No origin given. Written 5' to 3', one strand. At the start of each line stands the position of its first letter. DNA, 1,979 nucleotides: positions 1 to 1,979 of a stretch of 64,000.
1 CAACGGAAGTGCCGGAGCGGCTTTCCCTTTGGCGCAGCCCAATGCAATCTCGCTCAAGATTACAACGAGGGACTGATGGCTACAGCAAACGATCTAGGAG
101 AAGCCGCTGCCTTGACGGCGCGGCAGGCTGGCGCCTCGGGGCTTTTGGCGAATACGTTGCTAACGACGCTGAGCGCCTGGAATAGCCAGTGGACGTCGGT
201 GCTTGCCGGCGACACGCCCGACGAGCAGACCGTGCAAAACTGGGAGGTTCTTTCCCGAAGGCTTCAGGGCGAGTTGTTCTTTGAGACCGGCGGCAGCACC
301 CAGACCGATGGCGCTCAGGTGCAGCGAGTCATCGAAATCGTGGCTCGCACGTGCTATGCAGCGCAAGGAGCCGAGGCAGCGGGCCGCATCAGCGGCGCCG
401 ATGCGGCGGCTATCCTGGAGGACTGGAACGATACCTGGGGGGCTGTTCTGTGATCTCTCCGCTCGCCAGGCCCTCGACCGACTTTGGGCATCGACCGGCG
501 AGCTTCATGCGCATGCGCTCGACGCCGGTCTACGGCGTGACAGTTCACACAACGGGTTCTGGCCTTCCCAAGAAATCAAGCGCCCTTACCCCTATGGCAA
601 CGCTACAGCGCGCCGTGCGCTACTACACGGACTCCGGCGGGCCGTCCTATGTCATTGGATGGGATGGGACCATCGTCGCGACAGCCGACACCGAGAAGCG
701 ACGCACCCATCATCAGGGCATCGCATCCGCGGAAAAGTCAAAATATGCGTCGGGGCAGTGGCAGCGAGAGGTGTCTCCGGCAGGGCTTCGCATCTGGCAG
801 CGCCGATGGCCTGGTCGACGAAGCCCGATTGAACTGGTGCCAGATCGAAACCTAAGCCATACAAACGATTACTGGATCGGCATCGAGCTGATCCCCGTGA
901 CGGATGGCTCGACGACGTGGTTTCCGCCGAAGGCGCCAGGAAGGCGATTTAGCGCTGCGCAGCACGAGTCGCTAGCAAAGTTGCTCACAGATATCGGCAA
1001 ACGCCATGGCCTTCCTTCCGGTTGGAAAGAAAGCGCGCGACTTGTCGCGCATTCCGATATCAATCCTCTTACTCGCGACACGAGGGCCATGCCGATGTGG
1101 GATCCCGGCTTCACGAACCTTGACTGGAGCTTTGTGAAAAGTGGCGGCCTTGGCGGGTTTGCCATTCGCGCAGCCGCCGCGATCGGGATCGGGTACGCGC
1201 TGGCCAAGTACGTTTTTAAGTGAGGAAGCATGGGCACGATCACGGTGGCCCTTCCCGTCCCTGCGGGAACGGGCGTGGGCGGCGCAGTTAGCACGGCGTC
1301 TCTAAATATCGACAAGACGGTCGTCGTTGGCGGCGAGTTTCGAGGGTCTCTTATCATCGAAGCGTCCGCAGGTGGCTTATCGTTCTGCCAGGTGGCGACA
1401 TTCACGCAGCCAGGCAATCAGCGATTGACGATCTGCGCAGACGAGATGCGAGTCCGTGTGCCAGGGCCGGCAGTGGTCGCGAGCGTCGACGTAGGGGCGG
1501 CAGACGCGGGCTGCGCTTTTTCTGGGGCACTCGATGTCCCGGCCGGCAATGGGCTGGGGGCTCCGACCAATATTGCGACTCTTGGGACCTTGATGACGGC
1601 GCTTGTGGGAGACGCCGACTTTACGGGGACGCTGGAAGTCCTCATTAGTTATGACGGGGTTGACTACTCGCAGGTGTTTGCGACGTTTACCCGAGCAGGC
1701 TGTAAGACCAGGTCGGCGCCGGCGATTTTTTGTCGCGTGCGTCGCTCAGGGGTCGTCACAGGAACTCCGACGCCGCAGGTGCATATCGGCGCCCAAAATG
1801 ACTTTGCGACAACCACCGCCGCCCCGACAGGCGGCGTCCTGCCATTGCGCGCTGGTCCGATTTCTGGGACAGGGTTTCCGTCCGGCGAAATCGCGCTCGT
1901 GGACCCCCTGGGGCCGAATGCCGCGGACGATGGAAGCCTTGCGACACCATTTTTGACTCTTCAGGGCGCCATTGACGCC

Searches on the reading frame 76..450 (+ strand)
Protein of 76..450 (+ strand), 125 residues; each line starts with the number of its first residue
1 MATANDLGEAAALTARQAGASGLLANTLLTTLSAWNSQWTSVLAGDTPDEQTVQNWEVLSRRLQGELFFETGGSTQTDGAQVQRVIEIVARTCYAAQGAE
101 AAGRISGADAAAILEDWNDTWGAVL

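Call 39: search_protein_families(library=phrogs, alignment_id=A4, max_evalue=0.0001)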
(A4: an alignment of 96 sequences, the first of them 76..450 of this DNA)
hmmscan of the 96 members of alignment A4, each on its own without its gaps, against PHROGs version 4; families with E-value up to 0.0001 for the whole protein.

A. member 1, window:76-450:+ (125 aa): 0 families

B. families by the number of members that match (of 96 scanned): 22 families
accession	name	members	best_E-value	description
phrog_434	-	1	1.4e-52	RecE-like recombination exonuclease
phrog_148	-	1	4.9e-47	RecT-like ssDNA annealing protein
phrog_6186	-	1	9.8e-21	-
phrog_1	-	1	3.1e-17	integrase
phrog_2170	-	1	3.3e-17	glycosyltransferase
phrog_865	-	1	9.5e-16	HNH endonuclease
phrog_5984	-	1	1.1e-14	-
phrog_20769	-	1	1.1e-14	-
phrog_5411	-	1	1e-13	HNH endonuclease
phrog_3777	-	1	3.4e-13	-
phrog_36747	-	1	6.3e-13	-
phrog_34786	-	1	1.6e-12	-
phrog_216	-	1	1.5e-10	integrase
phrog_1872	-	1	8.4e-10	endonuclease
phrog_4356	-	1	3.5e-09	glycosyltransferase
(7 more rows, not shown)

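Call 40: search_protein_families(library=pfam, alignment_id=A4, max_evalue=0.0001)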
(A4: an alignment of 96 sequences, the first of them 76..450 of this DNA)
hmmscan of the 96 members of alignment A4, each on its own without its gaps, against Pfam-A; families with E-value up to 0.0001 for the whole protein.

A. member 1, window:76-450:+ (125 aa): 0 families

B. families by the number of members that match (of 96 scanned): 16 families
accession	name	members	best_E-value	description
PF03837.19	RecT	1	8.1e-31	RecT family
PF12957.13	DUF3846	1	1.7e-21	Domain of unknown function (DUF3846)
PF13578.12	Methyltransf_24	1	5.9e-18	Methyltransferase domain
PF09588.16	YqaJ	1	5.7e-16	YqaJ-like viral recombinase domain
PF01510.30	Amidase_2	1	4e-13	N-acetylmuramoyl-L-alanine amidase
PF01464.25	SLT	1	4.4e-10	Transglycosylase SLT domain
PF00589.27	Phage_integrase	1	1.1e-09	Phage integrase family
PF14284.11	PcfJ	1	2.6e-09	PcfJ-like protein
PF01841.26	Transglut_core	1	1.5e-08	Transglutaminase-like superfamily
PF00534.26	Glycos_transf_1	1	5.5e-08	Glycosyl transferases group 1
PF13692.12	Glyco_trans_1_4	1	3e-07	Glycosyl transferases group 1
PF01471.23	PG_binding_1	1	1.2e-05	Putative peptidoglycan binding domain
PF24463.1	DUF7577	1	1.3e-05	Domain of unknown function (DUF7577)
PF13439.12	Glyco_transf_4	1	2.2e-05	Glycosyltransferase Family 4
PF02954.25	HTH_8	1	2.4e-05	Bacterial regulatory protein, Fis family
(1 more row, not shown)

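Call 101: search_protein_families(library=ncbifam, alignment_id=A4, max_evalue=0.001)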
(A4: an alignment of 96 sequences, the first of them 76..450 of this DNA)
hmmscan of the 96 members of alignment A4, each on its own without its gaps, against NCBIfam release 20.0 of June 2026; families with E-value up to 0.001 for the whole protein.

A. member 1, window:76-450:+ (125 aa): 0 families

B. families by the number of members that match (of 96 scanned): 15 families
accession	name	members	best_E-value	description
NF007351.0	PRK09846.1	1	3e-47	recombination protein RecT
TIGR00616.1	rect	1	1e-36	recombinase, phage RecT family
TIGR03033.1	phage_rel_nuc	1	2e-23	lambda-exonuclease family protein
NF040815.2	recomb_XerA_Arch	1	9.3e-11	site-specific tyrosine recombinase/integron integrase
TIGR02224.1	recomb_XerC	1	1.1e-10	tyrosine recombinase XerC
NF001399.0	PRK00283.1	1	5.2e-10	tyrosine recombinase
TIGR02225.1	recomb_XerD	1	1.2e-09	site-specific tyrosine recombinase XerD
NF038255.1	exopoly_VpsD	1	1.2e-05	VpsD family glycosyltransferase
TIGR02249.1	integrase_gron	1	2.5e-05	integron integrase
TIGR03655.1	anti_R_Lar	1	0.00017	Lar family restriction alleviation protein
NF051870.1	NAssimRespRegNtrX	1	0.00021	nitrogen assimilation response regulator NtrX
NF047912.1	ECs_2282_CxxC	1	0.00056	ECs_2282 family putative zinc-binding protein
TIGR04285.1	nucleoid_noc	1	0.00068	nucleoid occlusion protein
TIGR01818.1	ntrC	1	0.00083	nitrogen regulation protein NR(I)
NF003462.0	PRK05084.1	1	0.00086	tyrosine recombinase XerS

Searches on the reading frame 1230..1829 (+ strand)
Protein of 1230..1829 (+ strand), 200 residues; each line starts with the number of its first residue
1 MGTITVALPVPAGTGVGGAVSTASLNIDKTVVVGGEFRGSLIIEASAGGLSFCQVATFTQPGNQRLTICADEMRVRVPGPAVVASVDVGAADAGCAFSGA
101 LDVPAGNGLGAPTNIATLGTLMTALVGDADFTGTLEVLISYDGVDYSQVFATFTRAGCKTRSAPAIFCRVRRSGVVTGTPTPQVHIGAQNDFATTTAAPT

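Call 17: find_homologous_proteins(query=A1, max_evalue=0.001)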
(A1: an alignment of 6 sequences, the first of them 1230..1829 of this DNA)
Query A1 (6 sequences) (200 aa, profile of the alignment): 6 proteins with E <= 0.001 among 8000 candidates.
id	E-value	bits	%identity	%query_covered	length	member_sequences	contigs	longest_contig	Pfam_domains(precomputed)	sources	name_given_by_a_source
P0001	4.1e-80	286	41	94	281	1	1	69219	-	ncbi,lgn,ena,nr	ncbi:MAG: hypothetical protein R3322_00165 [Kiloniellales bacterium]|nr:hypothetical protein [Kiloni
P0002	2.0e-72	261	42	95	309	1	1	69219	-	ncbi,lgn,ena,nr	ncbi:MAG: hypothetical protein R3322_00305 [Kiloniellales bacterium]|nr:hypothetical protein [Kiloni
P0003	3.1e-28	117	33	90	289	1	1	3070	-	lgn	-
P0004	2.8e-27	114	27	98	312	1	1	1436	-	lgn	-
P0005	7.8e-22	96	38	41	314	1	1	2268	-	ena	-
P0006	2.2e-19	88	36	94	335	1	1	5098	-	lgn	-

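Call 20: find_encoding_contigs(protein=P0001, flank=10000, max_places=3)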
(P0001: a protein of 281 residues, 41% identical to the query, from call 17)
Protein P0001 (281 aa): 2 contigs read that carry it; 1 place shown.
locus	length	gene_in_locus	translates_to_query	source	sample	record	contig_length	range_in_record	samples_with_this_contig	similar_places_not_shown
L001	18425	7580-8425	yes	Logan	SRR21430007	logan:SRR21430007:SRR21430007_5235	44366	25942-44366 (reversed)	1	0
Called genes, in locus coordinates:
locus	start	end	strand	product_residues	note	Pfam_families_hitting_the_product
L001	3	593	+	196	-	?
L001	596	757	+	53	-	-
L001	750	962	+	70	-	-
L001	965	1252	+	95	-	-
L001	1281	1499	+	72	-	-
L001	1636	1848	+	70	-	-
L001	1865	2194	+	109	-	-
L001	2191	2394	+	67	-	-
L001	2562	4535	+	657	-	-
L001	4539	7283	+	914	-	-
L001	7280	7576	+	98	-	-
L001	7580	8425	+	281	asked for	-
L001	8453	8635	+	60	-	-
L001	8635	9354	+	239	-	-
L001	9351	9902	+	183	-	-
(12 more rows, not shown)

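Call 21: find_encoding_contigs(protein=P0002, flank=10000, max_places=3)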
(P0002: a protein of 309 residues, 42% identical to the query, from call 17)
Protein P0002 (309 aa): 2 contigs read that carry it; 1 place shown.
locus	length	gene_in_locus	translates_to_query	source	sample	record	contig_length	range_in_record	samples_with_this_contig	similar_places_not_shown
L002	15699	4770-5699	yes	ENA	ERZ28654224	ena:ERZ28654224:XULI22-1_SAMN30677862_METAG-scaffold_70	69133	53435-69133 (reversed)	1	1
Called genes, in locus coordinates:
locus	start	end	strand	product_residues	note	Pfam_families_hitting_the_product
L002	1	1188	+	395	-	?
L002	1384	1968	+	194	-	-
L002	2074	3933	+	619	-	-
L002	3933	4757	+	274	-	-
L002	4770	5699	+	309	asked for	-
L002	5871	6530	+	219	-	-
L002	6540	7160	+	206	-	-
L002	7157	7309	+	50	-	-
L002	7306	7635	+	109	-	-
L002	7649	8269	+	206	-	-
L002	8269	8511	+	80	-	-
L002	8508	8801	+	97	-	-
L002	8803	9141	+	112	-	-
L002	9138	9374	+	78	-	-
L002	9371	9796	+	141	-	-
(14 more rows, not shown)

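Call 25: search_solved_structures(query=A1, max_evalue=10)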
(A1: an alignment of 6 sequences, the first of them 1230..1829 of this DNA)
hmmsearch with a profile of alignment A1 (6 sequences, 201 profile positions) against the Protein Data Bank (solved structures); distinct sequences matched with E-value up to 10: 13.
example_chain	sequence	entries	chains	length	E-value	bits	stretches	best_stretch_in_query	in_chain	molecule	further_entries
6wvs_A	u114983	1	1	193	0.00025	24.1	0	44-94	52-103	DeNovoTIM15 hyperstable de novo TIM barrel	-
6g6q_A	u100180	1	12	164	0.0071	19.4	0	17-44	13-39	Ika4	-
6g6o_A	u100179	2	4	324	0.022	17.8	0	17-44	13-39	Ika8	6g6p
7osv_A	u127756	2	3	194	0.067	16.2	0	42-92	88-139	DeNovoTIM6-SB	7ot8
6z2i_A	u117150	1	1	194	0.12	15.3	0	42-81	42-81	de novo designed TIM barrel DeNovoTIM6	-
6yqy_A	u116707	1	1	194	0.56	13.2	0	42-92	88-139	de novo designed TIM barrel sTIM11noCys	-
6q0y_A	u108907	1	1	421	0.94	12.4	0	24-108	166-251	UDP-N-acetylglucosamine 1-carboxyvinyltransferase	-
6q11_A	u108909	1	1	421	0.96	12.4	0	24-108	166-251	UDP-N-acetylglucosamine 1-carboxyvinyltransferase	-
6q0a_A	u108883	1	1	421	1.2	12.1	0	24-108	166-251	UDP-N-acetylglucosamine 1-carboxyvinyltransferase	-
6q03_A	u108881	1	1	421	1.2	12.1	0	24-108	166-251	UDP-N-acetylglucosamine 1-carboxyvinyltransferase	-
5bvl_A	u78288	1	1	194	1.4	11.9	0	42-93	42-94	designed TIM barrel sTIM11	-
7osu_A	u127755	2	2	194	1.9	11.5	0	42-86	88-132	sTIM11noCys-SB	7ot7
7a8s_A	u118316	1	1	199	2.2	11.2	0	42-89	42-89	sTIM11_h3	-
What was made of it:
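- Closest known: Vertex spike and penton proteins of tailless, membrane-containing jelly-roll viruses. Different: No sequence or profile similarity to any solved vertex protein (call 25).
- Closest known: PBSX XepA. Different: No sequence relationship was detected (call 25).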

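Call 30: search_protein_representatives(alignment_id=A1)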
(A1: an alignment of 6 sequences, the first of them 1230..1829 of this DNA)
Query: 6 sequences, 201 profile positions. Proteins with E-value up to 0.001 (for the whole library): 1012; up to 1e-10: 787; up to 1e-30: 226. The best 150 are listed.
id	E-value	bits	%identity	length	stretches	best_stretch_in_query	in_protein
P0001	1.3e-80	286.3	-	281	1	1-200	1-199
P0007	8.5e-77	273.8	-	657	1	1-200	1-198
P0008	1.6e-75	269.6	-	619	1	1-200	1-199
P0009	4.1e-74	265.1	-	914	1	1-199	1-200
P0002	6.5e-73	261.1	-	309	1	1-195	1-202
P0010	1.3e-53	198.1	-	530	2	1-197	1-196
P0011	2.0e-50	187.7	-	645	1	4-197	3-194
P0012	7.4e-49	182.6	-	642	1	5-199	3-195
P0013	1.1e-47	178.8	-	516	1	1-198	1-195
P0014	2.2e-47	177.8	-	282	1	1-199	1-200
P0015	1.2e-46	175.4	-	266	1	1-193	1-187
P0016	3.1e-46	174.0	-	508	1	1-199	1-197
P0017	6.5e-46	173.0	-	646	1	6-199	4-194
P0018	8.2e-46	172.7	-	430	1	1-194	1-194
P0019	3.8e-45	170.5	-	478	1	1-199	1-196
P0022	1.3e-44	168.7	-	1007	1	1-197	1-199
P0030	2.8e-42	161.1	-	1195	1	2-199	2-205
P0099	3.0e-36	141.5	-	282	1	1-197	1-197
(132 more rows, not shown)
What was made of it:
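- The module starts within the first few residues in all but one of the 154 listed (one N-truncated protein), and total length varies from 188 to 1195 aa (call 30).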

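Call 47: find_encoding_contigs(protein=P0022, flank=10000, max_places=3)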
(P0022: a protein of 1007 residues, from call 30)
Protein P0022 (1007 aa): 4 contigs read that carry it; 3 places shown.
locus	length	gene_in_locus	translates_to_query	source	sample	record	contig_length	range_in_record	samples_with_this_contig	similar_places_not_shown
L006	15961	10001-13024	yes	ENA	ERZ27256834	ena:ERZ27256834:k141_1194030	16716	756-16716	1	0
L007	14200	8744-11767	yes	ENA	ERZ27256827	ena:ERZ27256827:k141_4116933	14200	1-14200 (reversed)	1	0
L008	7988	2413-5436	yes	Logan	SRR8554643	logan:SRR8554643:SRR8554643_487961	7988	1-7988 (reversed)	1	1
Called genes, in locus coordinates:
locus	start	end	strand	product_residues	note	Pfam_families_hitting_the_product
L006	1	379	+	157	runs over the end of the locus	-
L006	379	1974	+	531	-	-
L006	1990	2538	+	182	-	-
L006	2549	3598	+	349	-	-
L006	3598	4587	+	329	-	PF09374:PG_binding_3 (faint)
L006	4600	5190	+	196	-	-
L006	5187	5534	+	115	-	-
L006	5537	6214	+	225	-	-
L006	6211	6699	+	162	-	-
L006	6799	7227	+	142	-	-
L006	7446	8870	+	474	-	-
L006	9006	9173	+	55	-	-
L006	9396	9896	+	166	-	-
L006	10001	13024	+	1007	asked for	-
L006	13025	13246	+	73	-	-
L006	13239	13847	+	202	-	-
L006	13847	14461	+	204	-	-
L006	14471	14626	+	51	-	-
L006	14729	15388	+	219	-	-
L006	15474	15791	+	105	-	-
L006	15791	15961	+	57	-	?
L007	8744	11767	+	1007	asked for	-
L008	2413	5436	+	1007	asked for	-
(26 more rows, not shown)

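Call 63: predict_structure(alignment_id=A6)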
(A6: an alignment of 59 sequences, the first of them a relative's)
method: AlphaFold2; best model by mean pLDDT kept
length: 281 residues; sequences in the alignment: 59
mean_pLDDT: 92.1   pTM: 0.70
mean pLDDT of the five models: 92.1, 91.9, 91.8, 91.6, 90.2
residues with pLDDT >= 90: 227; 70-90: 38; 50-70: 13; < 50: 3
segments of 3 or more residues with pLDDT < 50: none
pLDDT, mean of each block of 10 residues (from residue 1): 94 98 97 96 97 96 98 98 97 97 97 97 95 93 98 90 96 96 95 62 88 95 90 82 76 78 94 92 79
secondary structure, 60 per line:
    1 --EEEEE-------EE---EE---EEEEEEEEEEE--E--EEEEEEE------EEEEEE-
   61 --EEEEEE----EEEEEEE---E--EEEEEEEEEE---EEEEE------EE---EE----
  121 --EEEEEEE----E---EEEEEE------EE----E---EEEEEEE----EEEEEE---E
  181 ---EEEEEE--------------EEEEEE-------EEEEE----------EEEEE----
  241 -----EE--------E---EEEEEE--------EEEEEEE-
elements in order: E3-7 E25-35 E41-47 E54-59 E63-68 E73-79 E86-95 E99-103 E123-129 E138-143 E160-166 E171-176 E184-189 E204-209 E217-221 E232-236 E260-265 E274-280
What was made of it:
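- A confident three-domain all-beta model of B (call 63).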

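Call 65: fold_search(model_id=the predicted structure, library=pdb)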
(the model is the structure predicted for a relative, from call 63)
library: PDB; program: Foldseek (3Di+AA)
matches with E <= 10: 1237; with E <= 0.001: 5
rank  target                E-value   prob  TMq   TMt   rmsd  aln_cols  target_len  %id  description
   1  2qqo_A                2.5e-04  1.00  0.27  0.19  19.7       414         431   10  Crystal Structure of the a2b1b2 Domains from Human Neuropilin-2 (released 2007-11-20)
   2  6i56_C                8.1e-04  1.00  0.27  0.28  23.3       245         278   13  Crystal structure of PBSX exported protein XepA (released 2019-11-20)
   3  6i56_D                8.1e-04  1.00  0.27  0.28  24.2       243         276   14  Crystal structure of PBSX exported protein XepA (released 2019-11-20)
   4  8h3u_A                9.3e-04  0.87  0.20  0.11  19.2       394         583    8  Inhibitor-bound EP, polyA model (released 2022-11-23)
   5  2orz_A                9.8e-04  1.00  0.30  0.28   8.0       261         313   11  Structural Basis for Ligand Binding and Heparin Mediated Activation of Neuropilin (released 2007-04-03)
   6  6i56_B                1.1e-03  1.00  0.28  0.28  23.6       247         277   13  Crystal structure of PBSX exported protein XepA (released 2019-11-20)
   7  6mf2_A                1.1e-03  1.00  0.27  0.08  13.2       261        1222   10  Improved Model of Human Coagulation Factor VIII (released 2019-09-11)
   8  4qdr                  1.2e-03  1.00  0.32  0.30   8.1       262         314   14  Physical basis for Nrp2 ligand binding (released 2015-04-15)
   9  7vrn_B                1.4e-03  0.89  0.23  0.17  23.7       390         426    9  Structure of infectious bursal disease virus Gt strain (released 2022-03-30)
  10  8fdg                  1.6e-03  0.99  0.23  0.06  13.8       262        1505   11  Cryo-EM structure of coagulation factor V short (released 2023-03-15)
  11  8c5g_B                1.6e-03  1.00  0.29  0.28   8.5       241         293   12  Structure of human Neuropilin-1 b1b2 domains in complex with Chlorotoxin (Leiurus quinquestriatus) (released 2024-01-17)
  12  4qdq_A                1.9e-03  1.00  0.32  0.29   7.9       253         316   14  Physical basis for Nrp2 ligand binding (released 2015-04-15)
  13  8ivw_G                1.9e-03  1.00  0.30  0.23   8.6       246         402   14  Crystal structure of NRP2 in complex with aNRP2-10 Fab fragment (released 2023-07-12)
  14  6i56_A                1.9e-03  1.00  0.27  0.27  22.9       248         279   14  Crystal structure of PBSX exported protein XepA (released 2019-11-20)
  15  4zrx                  2.1e-03  1.00  0.23  0.12  15.9       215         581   13  Crystal structure of a putative alpha-L-fucosidase (BACOVA_04357) from Bacteroides ovatus ATCC 8483 at 1.59 A resolution (released 2015-05-27)
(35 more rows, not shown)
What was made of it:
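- On F5/8 type C (discoidin) / galactose-binding-like domains: Top Foldseek PDB hits are tandem discoidin domains at probability 1.0, but with E 2.5e-4 to 1e-2 and TM ~0.3 (call 65).
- Closest known: Tandem discoidin. Same: These are the best PDB fold matches for the two-domain anchor, at probability 1.0 (call 65).
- Closest known: PBSX XepA. Same: It ranks second among PDB fold hits, at E 8e-4 (call 65).
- Fold matches of the anchor are generic beta-sandwiches, with E 2.5e-4 or weaker and TM ~0.3 in PDB (call 65). The best PDB fold matches are tandem F5/8-type-C (discoidin) domains of neuropilin and coagulation factors V and VIII, which bind ligands and membranes (call 65). Fold hits include the birnavirus VP2 jelly-roll capsid protein (call 65).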

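Call 67: fold_search(model_id=the predicted structure, library=viral)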
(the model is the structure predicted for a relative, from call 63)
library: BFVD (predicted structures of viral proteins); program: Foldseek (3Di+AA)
matches with E <= 10: 1357; with E <= 0.001: 15
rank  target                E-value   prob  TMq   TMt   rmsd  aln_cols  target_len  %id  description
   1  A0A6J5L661            4.2e-08  1.00  0.24  0.13  19.1       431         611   11  Uncharacterized protein [uncultured Caudovirales phage]
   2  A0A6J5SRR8            8.3e-07  1.00  0.25  0.22  18.3       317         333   15  Uncharacterized protein [uncultured Caudovirales phage]
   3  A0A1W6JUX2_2          4.4e-05  0.99  0.19  0.10  15.2       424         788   11  Uncharacterized protein [Vibrio phage pVco-5]
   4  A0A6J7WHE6            9.3e-05  1.00  0.29  0.15  39.2       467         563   11  Uncharacterized protein [uncultured Caudovirales phage]
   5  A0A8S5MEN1            1.1e-04  0.99  0.21  0.12  22.4       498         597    7  F5/8 type C domain [Siphoviridae sp. ctYh54]
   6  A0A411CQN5            1.2e-04  1.00  0.28  0.35   9.6       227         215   16  Uncharacterized protein [Arthrobacter phage Sonali]
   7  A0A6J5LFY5            1.2e-04  1.00  0.27  0.16  16.5       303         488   10  Uncharacterized protein [uncultured Caudovirales phage]
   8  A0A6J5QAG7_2          2.9e-04  0.97  0.22  0.09  23.0       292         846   13  Tip attachment protein J [uncultured Caudovirales phage]
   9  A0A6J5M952            3.7e-04  1.00  0.27  0.17  26.1       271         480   13  Uncharacterized protein [uncultured Caudovirales phage]
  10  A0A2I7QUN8            5.1e-04  0.98  0.23  0.07  24.8       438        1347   11  (no name in the UniProt tables at hand)
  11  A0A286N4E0            5.1e-04  0.87  0.21  0.12  20.1       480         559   11  Minor tail protein [Arthrobacter phage Molivia]
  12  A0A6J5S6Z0            5.4e-04  0.94  0.17  0.13  22.8       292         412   11  Uncharacterized protein [uncultured Caudovirales phage]
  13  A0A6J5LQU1            6.2e-04  1.00  0.29  0.12   9.4       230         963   11  Uncharacterized protein [uncultured Caudovirales phage]
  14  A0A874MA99            6.2e-04  1.00  0.26  0.25  23.1       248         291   10  Uncharacterized protein [Synechococcus phage S-SRP01]
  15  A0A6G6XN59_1          9.9e-04  0.98  0.27  0.09  20.9       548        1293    9  (no name in the UniProt tables at hand)
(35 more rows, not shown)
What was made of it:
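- BFVD fold hits include minor tail, J-like, BppU and tail-fibre proteins (call 67). BFVD hits include an F5/8-type-C protein (call 67).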

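Call 72: search_protein_families(library=pfam, alignment_id=A7, max_evalue=0.001)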
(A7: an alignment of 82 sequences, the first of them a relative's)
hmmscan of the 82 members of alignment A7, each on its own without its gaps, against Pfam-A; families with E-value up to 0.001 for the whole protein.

A. member 1, P0006 (335 aa): 0 families

B. families by the number of members that match (of 82 scanned): 8 families
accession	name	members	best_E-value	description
PF13229.12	Beta_helix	4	2.8e-12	Right handed beta helix region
PF12708.12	Pect-lyase_RHGA_epim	3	4.2e-06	Rhamnogalacturonase A/epimerase, pectate lyase-like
PF07880.17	T4_gp9_10_N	2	0.00041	Bacteriophage T4 gp9/10-like protein, N-terminal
PF13385.13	Laminin_G_3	1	1.5e-06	Concanavalin A-like lectin/glucanases superfamily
PF00754.31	F5_F8_type_C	1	7.1e-06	F5/8 type C domain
PF21300.2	LbR_Ice_bind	1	0.00047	Grass antifreeze beta roll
PF22633.2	F5_F8_type_C_2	1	0.00069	NedA-like, galactose-binding domain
PF03174.19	CHB_HEX_C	1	0.00076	Chitobiase/beta-hexosaminidase C-terminal domain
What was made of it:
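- On Caudoviricetes tailspike/tail-fibre sets (branched multi-RBP systems): Relatives' bodies include Beta_helix and pectate-lyase-like domains (call 72).
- On F5/8 type C (discoidin) / galactose-binding-like domains: The single F5_F8_type_C hits among 82 relatives were not localised, because the scan used full-length proteins (call 72).
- On Polymorphic toxin / effector families: The identifiable distal domains are beta-helix or lectin types (call 72).
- Among 82 members, Pfam finds Beta_helix (4), pectate-lyase-like (3), Laminin_G_3, F5/8 type C and T4 gp9/10-N (call 72). Two of 82 relatives have a weak T4_gp9_10_N hit (call 72). The variable parts include lectin-like and beta-helix domains, which are themselves typical binding or depolymerase modules (call 72). 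The payload domains that can be identified are beta-helix or lectin types (call 72).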

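Call 113: find_encoding_contigs(protein=P0099, flank=10000, max_places=1)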
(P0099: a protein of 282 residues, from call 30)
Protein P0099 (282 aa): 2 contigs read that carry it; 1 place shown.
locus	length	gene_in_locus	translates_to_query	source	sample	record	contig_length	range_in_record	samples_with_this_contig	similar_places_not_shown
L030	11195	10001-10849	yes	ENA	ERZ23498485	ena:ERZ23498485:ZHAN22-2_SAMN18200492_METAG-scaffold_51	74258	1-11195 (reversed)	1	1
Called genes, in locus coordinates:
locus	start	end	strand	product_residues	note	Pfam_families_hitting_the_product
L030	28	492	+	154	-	-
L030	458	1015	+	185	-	-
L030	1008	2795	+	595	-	-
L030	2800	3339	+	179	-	PF01841:Transglut_core (weak)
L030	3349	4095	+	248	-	-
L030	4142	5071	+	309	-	-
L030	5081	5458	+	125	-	-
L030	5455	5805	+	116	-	-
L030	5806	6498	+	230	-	-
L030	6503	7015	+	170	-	-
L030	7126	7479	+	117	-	-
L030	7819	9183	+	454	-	-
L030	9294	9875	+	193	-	-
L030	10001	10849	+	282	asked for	-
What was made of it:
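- The same slot holds a module gene in L006 and L030 (calls 47, 113).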
